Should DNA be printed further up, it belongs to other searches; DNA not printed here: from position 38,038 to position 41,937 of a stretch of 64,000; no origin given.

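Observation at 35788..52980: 5,730-aa single-exon ORF with N-terminal TM anchor plus chorein-N-like motif: candidate BLTP1/Csf1/Tweek-type lipid-transfer bridge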

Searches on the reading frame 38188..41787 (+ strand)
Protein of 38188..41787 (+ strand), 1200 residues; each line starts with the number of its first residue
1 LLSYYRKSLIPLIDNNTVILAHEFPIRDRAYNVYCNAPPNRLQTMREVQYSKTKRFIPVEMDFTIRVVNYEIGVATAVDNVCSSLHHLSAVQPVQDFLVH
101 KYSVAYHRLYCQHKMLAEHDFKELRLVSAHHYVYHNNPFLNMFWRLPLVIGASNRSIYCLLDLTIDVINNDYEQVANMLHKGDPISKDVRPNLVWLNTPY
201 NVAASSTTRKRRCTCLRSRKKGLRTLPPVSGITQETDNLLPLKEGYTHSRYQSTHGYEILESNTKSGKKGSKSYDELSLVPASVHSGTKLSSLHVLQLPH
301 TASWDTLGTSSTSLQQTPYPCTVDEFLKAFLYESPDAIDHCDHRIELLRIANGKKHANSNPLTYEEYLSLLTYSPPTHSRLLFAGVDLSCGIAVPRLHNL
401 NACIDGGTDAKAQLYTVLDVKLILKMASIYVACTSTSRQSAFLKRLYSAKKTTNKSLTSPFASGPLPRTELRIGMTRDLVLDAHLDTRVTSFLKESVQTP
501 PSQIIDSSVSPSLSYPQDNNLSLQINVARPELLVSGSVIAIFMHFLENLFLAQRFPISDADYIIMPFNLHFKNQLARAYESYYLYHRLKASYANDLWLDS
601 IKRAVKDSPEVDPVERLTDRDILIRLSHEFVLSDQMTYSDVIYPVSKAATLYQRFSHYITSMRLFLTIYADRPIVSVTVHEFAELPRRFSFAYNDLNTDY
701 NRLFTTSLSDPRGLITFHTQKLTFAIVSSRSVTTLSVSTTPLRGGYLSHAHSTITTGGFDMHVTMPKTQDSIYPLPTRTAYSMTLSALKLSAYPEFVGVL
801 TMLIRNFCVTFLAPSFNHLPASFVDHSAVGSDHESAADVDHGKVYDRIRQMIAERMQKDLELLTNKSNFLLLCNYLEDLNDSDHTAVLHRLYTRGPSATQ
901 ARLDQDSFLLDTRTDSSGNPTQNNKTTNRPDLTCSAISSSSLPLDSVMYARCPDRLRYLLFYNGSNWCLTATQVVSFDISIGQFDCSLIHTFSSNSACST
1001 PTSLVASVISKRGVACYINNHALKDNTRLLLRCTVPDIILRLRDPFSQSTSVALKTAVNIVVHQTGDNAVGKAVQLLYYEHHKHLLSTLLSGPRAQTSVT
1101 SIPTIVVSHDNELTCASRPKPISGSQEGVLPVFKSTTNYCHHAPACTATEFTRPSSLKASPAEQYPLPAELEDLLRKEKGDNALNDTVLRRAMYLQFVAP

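Call 6: search_protein_families(library=pfam, proteins=[window:38188-41787:+], max_evalue=1)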
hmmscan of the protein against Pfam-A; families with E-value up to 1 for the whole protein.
window:38188-41787:+ (1200 aa): 1 family
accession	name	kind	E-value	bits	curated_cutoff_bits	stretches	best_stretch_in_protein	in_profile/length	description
PF10456.14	BAR_3_WASP_bdg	-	0.09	12.6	24.9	1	815-868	84-137/236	WASP-binding domain of Sorting nexin protein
